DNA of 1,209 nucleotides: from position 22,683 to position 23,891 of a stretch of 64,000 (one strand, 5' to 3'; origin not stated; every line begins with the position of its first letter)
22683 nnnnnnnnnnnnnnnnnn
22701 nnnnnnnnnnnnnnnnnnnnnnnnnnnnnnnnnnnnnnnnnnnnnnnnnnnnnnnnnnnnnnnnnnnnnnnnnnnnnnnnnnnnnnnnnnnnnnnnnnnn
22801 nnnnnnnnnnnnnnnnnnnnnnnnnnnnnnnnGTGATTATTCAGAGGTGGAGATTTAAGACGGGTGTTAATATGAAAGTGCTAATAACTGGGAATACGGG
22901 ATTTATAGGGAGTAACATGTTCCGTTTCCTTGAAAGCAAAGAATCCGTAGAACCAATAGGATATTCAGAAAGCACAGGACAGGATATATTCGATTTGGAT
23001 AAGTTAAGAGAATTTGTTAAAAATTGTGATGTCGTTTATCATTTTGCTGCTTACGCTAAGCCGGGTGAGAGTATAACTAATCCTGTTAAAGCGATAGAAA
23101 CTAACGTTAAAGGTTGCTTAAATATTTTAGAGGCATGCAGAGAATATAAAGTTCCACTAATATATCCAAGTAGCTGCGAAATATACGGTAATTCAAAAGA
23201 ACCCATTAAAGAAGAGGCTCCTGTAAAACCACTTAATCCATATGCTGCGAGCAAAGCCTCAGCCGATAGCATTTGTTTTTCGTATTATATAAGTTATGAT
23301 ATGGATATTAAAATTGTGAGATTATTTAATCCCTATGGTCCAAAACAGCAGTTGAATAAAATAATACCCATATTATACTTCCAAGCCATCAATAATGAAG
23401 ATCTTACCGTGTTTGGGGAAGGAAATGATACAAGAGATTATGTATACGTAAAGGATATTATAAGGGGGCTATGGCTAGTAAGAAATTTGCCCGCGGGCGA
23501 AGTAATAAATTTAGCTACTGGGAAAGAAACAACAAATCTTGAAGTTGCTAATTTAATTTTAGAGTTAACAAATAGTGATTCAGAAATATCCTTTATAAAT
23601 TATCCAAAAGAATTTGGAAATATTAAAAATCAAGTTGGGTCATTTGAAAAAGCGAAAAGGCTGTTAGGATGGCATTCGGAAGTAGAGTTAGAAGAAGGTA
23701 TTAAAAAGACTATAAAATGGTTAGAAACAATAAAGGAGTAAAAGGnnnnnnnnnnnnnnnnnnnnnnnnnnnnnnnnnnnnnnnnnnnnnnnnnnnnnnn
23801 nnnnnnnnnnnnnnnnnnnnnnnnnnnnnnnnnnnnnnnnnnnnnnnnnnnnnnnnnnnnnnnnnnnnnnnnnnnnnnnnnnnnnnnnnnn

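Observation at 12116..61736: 50-kb mosaic N-glycosylation/glycan island anchored by aglB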

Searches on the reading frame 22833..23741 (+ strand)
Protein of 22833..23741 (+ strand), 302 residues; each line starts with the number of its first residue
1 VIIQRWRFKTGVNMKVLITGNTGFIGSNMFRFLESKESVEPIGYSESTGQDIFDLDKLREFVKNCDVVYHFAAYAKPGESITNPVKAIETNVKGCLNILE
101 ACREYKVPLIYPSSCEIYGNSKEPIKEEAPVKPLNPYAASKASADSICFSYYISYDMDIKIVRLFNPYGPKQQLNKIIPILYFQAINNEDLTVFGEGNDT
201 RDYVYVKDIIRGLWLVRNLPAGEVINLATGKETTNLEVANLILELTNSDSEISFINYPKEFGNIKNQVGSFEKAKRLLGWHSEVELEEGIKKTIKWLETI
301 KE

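Call 4: search_protein_families(library=pfam, proteins=[window:22833-23741:+])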
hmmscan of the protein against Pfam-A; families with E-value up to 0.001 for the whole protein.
window:22833-23741:+ (302 aa): 6 families
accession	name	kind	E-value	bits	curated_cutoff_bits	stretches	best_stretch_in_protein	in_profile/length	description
PF01370.27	Epimerase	-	1.2e-53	182.4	20.9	1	16-228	1-240/240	NAD dependent epimerase/dehydratase family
PF16363.11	GDP_Man_Dehyd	-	7e-52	177.4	27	1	17-293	1-332/332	GDP-mannose 4,6 dehydratase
PF04321.23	RmlD_sub_bind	-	2.7e-20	73.1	27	1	14-248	1-233/287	RmlD substrate binding domain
PF01073.25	3Beta_HSD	-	2e-13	50.4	22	1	36-209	38-221/280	3-beta hydroxysteroid dehydrogenase/isomerase family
PF02719.21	Polysacc_synt_2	-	5.3e-10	39.4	20.2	1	51-164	62-168/293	Polysaccharide biosynthesis protein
PF07993.18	NAD_binding_4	-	6.7e-08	32.4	20.1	1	57-163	81-203/258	Male sterility protein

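Call 15: search_protein_families(library=ncbifam, proteins=[window:22833-23741:+], max_evalue=0.00001)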
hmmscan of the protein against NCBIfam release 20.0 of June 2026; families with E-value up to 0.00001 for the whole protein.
window:22833-23741:+ (302 aa): 22 families
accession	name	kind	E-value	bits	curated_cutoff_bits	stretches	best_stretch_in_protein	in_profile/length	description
TIGR01181.1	dTDP_gluc_dehyt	equivalog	5.6e-54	183.4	365.1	1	50-298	57-312/321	dTDP-glucose 4,6-dehydratase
TIGR04180.1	EDH_00030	hypoth_equivalog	1.9e-49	168.4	475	1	50-284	56-296/297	NAD-dependent 4,6-dehydratase LegB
TIGR01179.1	galE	equivalog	1.4e-36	126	262.3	1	50-300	54-328/332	UDP-glucose 4-epimerase GalE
TIGR02197.1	heptose_epim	equivalog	8.5e-34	117.1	274.6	1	16-298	1-314/316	ADP-glyceromanno-heptose 6-epimerase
NF007490.0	PRK10084.1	subfamily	9.9e-33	113.6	649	1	51-297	58-334/361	dTDP-glucose 4,6-dehydratase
NF007582.0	PRK10217.1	equivalog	1.9e-30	106.2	698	1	54-297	62-331/355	dTDP-glucose 4,6-dehydratase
NF011728.1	PRK15181.1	equivalog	3.5e-24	85.5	760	1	51-297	77-337/348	Vi polysaccharide biosynthesis UDP-N-acetylglucosaminuronic acid C-4 epimerase TviC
NF047922.1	GDPFucSynFcl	equivalog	5.9e-22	78.5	500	1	14-297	3-301/308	GDP-L-fucose synthase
TIGR02622.1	CDP_4_6_dhtase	equivalog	7.6e-21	74.6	278.45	1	15-299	6-332/352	CDP-glucose 4,6-dehydratase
NF008872.0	PRK11908.1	equivalog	3.7e-20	72.3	294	1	56-296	60-334/349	bifunctional UDP-4-keto-pentose/UDP-xylose synthase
NF008360.0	PRK11150.1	equivalog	2.8e-19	69.5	452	1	87-268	89-275/310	ADP-glyceromanno-heptose 6-epimerase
NF007956.0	PRK10675.1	subfamily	6.1e-19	68.3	394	1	63-297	72-329/338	UDP-glucose 4-epimerase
NF005998.1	PRK08125.1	equivalog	6.8e-18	64.4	777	1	58-296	376-648/649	bifunctional UDP-4-amino-4-deoxy-L-arabinose formyltransferase/UDP-glucuronic acid oxidase ArnA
TIGR01472.1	gmd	equivalog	2.4e-17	63.2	415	1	54-264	65-291/342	GDP-mannose 4,6-dehydratase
TIGR01214.1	rmlD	equivalog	1.5e-15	57.1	224.05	1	15-248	1-228/285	dTDP-4-dehydrorhamnose reductase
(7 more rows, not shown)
